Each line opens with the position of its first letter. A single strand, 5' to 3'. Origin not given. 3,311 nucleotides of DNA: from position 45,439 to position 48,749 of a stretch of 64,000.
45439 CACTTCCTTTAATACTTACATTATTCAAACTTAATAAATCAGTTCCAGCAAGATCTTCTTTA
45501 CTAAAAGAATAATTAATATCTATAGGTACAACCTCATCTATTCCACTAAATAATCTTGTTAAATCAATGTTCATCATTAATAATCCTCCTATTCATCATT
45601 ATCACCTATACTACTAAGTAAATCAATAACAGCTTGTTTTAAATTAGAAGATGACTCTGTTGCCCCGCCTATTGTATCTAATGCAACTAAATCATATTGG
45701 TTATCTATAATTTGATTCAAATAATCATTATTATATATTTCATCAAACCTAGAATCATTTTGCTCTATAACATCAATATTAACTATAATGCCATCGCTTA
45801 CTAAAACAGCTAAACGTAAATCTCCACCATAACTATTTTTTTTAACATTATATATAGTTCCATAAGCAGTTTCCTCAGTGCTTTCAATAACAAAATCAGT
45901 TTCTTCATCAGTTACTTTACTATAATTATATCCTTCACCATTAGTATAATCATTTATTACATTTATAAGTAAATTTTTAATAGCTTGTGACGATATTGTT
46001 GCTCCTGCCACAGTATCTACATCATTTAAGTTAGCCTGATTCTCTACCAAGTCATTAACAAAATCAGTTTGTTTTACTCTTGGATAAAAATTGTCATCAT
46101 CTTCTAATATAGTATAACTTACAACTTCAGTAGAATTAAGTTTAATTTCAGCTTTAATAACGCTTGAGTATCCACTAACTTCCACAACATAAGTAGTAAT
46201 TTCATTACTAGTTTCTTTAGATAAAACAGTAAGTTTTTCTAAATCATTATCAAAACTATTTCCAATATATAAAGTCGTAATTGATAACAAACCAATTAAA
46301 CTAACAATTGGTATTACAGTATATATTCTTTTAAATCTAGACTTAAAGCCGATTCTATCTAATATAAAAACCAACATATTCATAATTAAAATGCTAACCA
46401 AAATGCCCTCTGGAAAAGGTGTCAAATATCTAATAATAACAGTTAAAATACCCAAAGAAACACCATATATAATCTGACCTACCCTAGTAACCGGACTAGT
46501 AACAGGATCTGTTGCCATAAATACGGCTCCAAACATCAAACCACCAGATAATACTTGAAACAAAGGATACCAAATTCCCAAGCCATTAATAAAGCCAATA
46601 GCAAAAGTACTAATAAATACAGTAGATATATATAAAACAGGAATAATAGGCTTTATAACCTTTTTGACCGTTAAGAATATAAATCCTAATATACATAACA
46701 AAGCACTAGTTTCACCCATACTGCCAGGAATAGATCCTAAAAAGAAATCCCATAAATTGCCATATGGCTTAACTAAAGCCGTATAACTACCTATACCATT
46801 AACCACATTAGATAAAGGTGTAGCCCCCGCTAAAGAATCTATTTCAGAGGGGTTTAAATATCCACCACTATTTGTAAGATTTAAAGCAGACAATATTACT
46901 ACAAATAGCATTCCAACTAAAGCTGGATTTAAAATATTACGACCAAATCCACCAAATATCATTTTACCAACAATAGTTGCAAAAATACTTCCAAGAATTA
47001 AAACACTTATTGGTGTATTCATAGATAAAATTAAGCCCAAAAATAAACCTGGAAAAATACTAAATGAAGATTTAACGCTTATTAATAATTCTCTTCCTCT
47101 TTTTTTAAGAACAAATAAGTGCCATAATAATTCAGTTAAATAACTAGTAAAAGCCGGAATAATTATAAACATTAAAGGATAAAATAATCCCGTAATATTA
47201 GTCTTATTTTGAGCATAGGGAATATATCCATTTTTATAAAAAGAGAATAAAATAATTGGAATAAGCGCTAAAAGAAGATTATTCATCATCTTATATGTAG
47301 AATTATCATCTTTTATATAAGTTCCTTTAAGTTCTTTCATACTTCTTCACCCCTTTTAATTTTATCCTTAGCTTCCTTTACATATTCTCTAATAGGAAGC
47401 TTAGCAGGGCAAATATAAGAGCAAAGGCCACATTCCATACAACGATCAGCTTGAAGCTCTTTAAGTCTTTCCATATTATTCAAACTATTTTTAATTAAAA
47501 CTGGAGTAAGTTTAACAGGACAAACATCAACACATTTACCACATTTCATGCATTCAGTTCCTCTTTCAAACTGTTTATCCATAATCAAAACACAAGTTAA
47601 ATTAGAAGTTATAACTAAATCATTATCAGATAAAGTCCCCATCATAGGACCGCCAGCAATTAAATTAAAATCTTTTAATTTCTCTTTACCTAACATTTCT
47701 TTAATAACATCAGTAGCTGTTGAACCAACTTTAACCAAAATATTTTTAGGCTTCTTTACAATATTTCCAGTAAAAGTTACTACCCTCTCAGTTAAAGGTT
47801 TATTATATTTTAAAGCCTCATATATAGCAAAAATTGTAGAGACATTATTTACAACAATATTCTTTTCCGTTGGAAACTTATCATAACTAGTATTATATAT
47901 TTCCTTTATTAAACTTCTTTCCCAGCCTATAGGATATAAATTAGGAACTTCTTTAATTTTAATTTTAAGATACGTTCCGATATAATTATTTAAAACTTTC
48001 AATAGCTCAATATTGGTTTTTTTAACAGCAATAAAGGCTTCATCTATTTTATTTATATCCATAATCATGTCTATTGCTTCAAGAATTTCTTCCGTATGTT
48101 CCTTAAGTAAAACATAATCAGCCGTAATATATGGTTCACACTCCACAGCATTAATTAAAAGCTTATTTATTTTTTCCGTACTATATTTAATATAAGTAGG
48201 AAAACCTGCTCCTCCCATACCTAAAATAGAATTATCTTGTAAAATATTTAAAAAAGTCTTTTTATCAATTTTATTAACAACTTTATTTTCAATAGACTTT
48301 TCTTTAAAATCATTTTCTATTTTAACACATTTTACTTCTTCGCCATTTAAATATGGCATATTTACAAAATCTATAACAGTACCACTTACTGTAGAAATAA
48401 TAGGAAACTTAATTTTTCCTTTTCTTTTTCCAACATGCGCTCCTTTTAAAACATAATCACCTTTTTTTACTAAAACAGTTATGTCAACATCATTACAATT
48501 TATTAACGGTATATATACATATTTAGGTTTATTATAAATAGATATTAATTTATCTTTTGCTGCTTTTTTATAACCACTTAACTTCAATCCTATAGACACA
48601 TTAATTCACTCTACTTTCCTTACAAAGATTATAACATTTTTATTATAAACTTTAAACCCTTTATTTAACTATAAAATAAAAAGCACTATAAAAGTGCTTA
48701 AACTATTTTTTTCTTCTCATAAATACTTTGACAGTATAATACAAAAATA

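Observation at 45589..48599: Orphan two-gene Rnf-like module: RnfC plus RnfD fused to two FMN_bind domains, with no rnfA/B/E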

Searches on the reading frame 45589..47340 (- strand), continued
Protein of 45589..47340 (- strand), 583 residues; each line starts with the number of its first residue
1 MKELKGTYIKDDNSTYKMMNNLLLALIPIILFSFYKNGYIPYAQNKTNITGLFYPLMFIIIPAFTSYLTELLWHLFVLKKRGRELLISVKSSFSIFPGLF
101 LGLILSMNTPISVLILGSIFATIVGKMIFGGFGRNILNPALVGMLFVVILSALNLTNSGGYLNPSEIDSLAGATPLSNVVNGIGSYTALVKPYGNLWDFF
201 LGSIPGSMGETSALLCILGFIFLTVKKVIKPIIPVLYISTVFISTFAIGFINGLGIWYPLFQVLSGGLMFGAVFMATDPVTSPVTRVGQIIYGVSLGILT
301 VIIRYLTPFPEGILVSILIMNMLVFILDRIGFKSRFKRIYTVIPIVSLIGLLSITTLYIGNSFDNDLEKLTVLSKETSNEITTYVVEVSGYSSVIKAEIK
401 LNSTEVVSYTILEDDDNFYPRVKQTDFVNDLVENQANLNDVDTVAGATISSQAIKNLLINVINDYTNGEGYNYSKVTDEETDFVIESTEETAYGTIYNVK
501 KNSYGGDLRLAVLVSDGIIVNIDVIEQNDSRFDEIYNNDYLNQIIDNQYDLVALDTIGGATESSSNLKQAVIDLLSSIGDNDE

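Call 72: find_encoding_contigs(protein=P0116, flank=8000, max_places=2)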
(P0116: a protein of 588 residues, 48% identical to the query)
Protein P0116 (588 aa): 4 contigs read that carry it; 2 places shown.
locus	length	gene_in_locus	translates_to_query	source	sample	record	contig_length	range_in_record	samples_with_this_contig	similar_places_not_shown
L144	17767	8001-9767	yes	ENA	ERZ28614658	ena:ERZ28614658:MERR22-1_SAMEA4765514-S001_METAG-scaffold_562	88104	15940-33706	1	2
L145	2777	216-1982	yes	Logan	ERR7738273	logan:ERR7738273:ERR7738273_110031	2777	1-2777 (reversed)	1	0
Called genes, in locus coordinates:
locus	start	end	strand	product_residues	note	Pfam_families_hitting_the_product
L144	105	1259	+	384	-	PF00717:Peptidase_S24 (weak)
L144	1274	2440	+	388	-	PF17231:DUF5305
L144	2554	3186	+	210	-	PF01351:RNase_HII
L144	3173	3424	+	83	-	-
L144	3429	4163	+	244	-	-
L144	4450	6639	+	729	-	PF01136:Peptidase_U32, PF12392:DUF3656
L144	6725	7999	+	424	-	PF13375:RnfC_N, PF01512:Complex1_51K, PF10531:SLBB, PF13183:Fer4_8 (faint), PF13534:Fer4_17 (faint), PF12838:Fer4_7, PF13187:Fer4_9 (weak), PF14697:Fer4_21 (weak), +3 more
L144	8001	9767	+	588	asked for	PF03116:NQR2_RnfD_RnfE, PF04205:FMN_bind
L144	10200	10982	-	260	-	PF04383:KilA-N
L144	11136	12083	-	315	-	PF04055:Radical_SAM, PF16199:Radical_SAM_C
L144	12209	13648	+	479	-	PF03600:CitMHS, PF03606:DcuC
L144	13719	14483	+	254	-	-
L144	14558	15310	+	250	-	PF02535:Zip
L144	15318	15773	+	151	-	-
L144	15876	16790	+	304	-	PF00781:DAGK_cat, PF19279:YegS_C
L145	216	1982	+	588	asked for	PF03116:NQR2_RnfD_RnfE, PF04205:FMN_bind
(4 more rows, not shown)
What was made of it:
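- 46396..46398 (-): Codon 315 of RnfD. It is Val here and Thr in 24 of 27 relatives that keep rnfE/A. The substitution is convergent in all CD-only lineages. Blind prediction confirmed in call 72.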

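Call 85: find_encoding_contigs(protein=P0053, flank=8000, max_places=2)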
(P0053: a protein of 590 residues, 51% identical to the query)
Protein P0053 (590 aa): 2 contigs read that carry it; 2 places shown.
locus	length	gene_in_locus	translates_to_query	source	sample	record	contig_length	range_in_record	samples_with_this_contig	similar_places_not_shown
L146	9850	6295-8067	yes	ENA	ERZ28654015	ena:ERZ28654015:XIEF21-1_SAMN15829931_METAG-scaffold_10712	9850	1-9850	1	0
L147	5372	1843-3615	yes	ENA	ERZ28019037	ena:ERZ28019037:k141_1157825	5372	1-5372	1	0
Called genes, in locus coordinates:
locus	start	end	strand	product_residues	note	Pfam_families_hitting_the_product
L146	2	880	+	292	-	?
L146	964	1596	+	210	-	PF01351:RNase_HII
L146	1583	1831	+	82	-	-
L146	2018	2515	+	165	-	-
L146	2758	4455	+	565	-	-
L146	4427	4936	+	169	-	-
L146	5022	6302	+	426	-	PF13375:RnfC_N, PF01512:Complex1_51K, PF10531:SLBB (weak), PF13183:Fer4_8 (faint), PF13534:Fer4_17 (faint), PF13237:Fer4_10 (weak), PF12838:Fer4_7, PF13187:Fer4_9, +3 more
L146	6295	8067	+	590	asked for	PF03116:NQR2_RnfD_RnfE, PF04205:FMN_bind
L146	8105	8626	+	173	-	-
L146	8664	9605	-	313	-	PF04055:Radical_SAM, PF16199:Radical_SAM_C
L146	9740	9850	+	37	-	?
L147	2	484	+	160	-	?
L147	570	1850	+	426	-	PF13375:RnfC_N, PF01512:Complex1_51K, PF10531:SLBB (weak), PF13183:Fer4_8 (faint), PF13534:Fer4_17 (faint), PF13237:Fer4_10 (weak), PF12838:Fer4_7, PF13187:Fer4_9, +3 more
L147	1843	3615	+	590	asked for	PF03116:NQR2_RnfD_RnfE, PF04205:FMN_bind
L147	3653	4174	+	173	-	-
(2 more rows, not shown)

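Call 90: find_encoding_contigs(protein=P0076, flank=8000, max_places=3)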
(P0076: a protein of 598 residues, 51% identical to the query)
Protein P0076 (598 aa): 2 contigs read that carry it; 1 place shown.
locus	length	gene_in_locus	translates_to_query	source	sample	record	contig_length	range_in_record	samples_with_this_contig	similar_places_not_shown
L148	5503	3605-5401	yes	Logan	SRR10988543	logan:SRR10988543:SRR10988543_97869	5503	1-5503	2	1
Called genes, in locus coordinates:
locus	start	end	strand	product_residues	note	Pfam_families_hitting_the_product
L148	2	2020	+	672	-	?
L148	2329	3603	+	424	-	PF13375:RnfC_N, PF01512:Complex1_51K, PF10531:SLBB, PF13534:Fer4_17 (faint), PF12838:Fer4_7, PF13187:Fer4_9 (weak), PF13237:Fer4_10 (weak), PF14697:Fer4_21 (weak), +4 more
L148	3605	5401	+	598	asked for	PF03116:NQR2_RnfD_RnfE, PF04205:FMN_bind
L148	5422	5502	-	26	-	?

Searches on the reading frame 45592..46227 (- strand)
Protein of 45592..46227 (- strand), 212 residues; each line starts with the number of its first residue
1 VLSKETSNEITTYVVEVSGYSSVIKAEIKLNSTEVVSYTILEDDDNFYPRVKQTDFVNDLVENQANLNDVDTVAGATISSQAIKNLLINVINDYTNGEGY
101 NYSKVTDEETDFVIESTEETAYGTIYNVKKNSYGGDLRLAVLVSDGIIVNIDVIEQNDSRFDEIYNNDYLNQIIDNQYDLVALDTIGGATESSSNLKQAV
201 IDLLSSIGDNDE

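Call 34: find_related_loci(query=A2, collection=metagenome_contigs, flank=6000)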
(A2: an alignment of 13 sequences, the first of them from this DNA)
Query A2 (212 aa) in metagenome_contigs; peptide patterns used: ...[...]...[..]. (x = any residue, [..] = any of these).
600 stretches matched a pattern (row limit reached: there are more); 53 encode a relative of the query (tblastn E <= 1e-3); 53 distinct loci.
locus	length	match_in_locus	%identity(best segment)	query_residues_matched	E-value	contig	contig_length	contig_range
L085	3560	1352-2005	44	1-212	7e-53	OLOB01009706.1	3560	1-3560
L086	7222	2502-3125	43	1-211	1e-45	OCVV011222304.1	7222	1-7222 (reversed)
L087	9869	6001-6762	40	1-202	4e-41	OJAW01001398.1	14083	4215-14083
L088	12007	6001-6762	40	1-202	4e-41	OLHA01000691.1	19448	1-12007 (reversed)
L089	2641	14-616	37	1-208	1e-38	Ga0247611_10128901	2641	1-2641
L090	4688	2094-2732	38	1-208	3e-38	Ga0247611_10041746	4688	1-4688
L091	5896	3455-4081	38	1-212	2e-29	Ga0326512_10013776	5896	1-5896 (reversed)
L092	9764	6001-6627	30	1-200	5e-22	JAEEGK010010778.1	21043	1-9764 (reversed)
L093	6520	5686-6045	46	1-204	4e-21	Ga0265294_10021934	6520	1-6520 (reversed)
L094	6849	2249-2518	45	1-94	6e-18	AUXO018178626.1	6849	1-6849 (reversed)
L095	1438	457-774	38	1-204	2e-15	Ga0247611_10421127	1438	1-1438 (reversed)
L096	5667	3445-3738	40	1-200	2e-14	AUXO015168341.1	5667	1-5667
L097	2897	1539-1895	32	1-204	6e-14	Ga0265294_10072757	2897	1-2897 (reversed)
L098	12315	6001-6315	35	1-204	4e-13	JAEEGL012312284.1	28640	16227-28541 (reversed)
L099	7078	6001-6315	38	1-204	8e-12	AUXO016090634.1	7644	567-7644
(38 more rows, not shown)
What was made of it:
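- Tried and rejected: Metagenome scan with the C-terminal alignment (call 34).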

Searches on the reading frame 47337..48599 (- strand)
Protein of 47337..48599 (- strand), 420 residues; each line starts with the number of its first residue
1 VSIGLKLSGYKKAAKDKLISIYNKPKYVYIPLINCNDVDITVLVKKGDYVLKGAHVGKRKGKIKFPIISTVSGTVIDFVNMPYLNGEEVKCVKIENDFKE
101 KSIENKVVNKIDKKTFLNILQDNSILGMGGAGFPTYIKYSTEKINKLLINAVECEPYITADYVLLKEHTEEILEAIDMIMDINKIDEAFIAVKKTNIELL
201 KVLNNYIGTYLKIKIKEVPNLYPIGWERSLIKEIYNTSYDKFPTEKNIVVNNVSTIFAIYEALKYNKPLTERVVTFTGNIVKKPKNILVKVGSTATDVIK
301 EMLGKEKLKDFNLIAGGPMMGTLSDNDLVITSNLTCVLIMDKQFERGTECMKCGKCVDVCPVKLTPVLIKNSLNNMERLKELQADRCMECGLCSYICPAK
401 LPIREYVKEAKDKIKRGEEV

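Call 3: search_protein_families(library=pfam, proteins=[window:47337-48599:-], max_evalue=0.1)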
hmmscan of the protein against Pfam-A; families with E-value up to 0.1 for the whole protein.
window:47337-48599:- (420 aa): 22 families
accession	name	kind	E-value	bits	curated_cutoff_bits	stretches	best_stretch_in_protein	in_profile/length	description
PF01512.22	Complex1_51K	-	1.4e-34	119.6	31.2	1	121-261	2-150/150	Nuo51 FMN-binding domain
PF13375.12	RnfC_N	-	9.3e-17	61.4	25.6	1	4-98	6-100/101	RnfC Barrel sandwich hybrid domain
PF12838.12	Fer4_7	-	8.5e-09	36.2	27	1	350-400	2-51/52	4Fe-4S dicluster domain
PF13534.11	Fer4_17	-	5.8e-07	30.4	22.2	1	376-401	34-60/61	4Fe-4S dicluster domain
PF00037.32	Fer4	-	8.2e-07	29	21.1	2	349-362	7-20/24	4Fe-4S binding domain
PF13237.11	Fer4_10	-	1.1e-06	28.8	25.5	1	348-398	7-53/53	4Fe-4S dicluster domain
PF13187.11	Fer4_9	-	2.8e-06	27.7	27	2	349-400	1-50/52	4Fe-4S dicluster domain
PF14697.11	Fer4_21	-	3.6e-06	27.5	35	1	348-399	6-53/59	4Fe-4S dicluster domain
PF12797.12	Fer4_2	-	5e-06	26.6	24.5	2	384-399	7-22/22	4Fe-4S binding domain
PF13183.11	Fer4_8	-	8.8e-06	26.6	27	3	349-400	4-67/68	4Fe-4S dicluster domain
PF10531.15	SLBB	-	1.8e-05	24.9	27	1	273-322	1-54/55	SLBB domain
PF13746.11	Fer4_18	-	2.3e-05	25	27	2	373-405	47-79/114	4Fe-4S dicluster domain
PF12800.12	Fer4_4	-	2.5e-05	24.7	24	2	349-362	3-16/17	4Fe-4S binding domain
PF13484.11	Fer4_16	-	0.0001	23.4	30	0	349-362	1-14/66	4Fe-4S double cluster binding domain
PF17179.9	Fer4_22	-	0.00031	22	27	0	342-363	74-94/95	4Fe-4S dicluster domain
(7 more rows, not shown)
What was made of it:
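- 47337..48599 (-): rnfC (420 aa): the cytoplasmic NADH/FMN module with two [4Fe-4S] clusters. Pfam RnfC_N, Complex1_51K, SLBB and Fer4 (call 3).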

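Call 4: search_protein_families(library=ncbifam, proteins=[window:47337-48599:-], max_evalue=0.1)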
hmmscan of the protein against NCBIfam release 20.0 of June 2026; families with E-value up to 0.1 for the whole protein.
window:47337-48599:- (420 aa): 78 families (the best 25 are shown)
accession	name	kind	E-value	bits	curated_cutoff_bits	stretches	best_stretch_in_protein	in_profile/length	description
TIGR01945.1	rnfC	subfamily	3.1e-101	339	245.95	1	3-415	6-432/435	RnfABCDGE type electron transport complex subunit C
NF003454.1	PRK05035.1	equivalog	1.9e-93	313.9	345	1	4-418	9-439/556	electron transport complex subunit RsxC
TIGR04481.1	PR_assoc_PrdC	equivalog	5.1e-47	160.6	490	1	41-350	14-314/425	proline reductase-associated electron transfer protein PrdC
NF041837.1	rnfC_Methano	equivalog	4.8e-46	157.5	650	2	242-418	250-430/438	Rnf electron transport complex subunit RnfC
NF003761.0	PRK05352.1-4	equivalog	9.6e-19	67.4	450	2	16-330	20-318/449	Na(+)-translocating NADH-quinone reductase subunit A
TIGR01936.1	nqrA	equivalog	4.4e-12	45.6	321.05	1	11-325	12-309/446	NADH:ubiquinone reductase (Na(+)-transporting) subunit A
TIGR01959.1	nuoF_fam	equivalog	2.3e-08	32.9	558.65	1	104-205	26-132/410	NADH-quinone oxidoreductase subunit NuoF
NF003759.0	PRK05352.1-2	equivalog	5e-08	32.1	505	1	37-322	38-308/447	Na(+)-translocating NADH-quinone reductase subunit A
NF040864.1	HgcB_ferredoxin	equivalog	1.3e-07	31.3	99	1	348-400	14-59/93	mercury methylation ferredoxin HgcB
NF045670.1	quin_L_LdhH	equivalog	5.9e-07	28.2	800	1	329-416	285-385/706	L-lactate dehydrogenase (quinone) large subunit LdhH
NF042909.1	FMH_DH_FwdF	exception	2.5e-06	26.8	375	1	348-400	15-70/336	tungsten-dependent formylmethanofuran dehydrogenase subunit FwdF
NF058577.1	FdxA_fam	equivalog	3.9e-06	26.9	65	1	348-399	7-50/52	4Fe-4S ferredoxin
NF010120.0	PRK13596.1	equivalog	1.6e-05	23.6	389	1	108-207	35-140/433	NADH-quinone oxidoreductase subunit NuoF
TIGR00314.1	cdhA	equivalog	2.4e-05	22.4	781.3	1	340-412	391-464/784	CO dehydrogenase/acetyl-CoA synthase complex subunit alpha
NF006076.0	PRK08222.1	equivalog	2.9e-05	24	270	1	348-400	38-88/181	hydrogenase 4 subunit H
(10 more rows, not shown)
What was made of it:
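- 47337..48599 (-): TIGR01945 scores 339 bits, above its cutoff (call 4).
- On PrdC-type stand-alone RnfC homologue: 160.6 bits against a cutoff of 490 (call 4).
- Checked: It matches RnfC_N, Complex1_51K, SLBB and Fer4 (call 3), and TIGR01945 rnfC at 339 bits against a cutoff of 246 (call 4).
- Stand-alone RnfC homologues exist: the PrdC model hits at 160 bits (call 4). The PrdC score is far below its cutoff of 490 (call 4).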
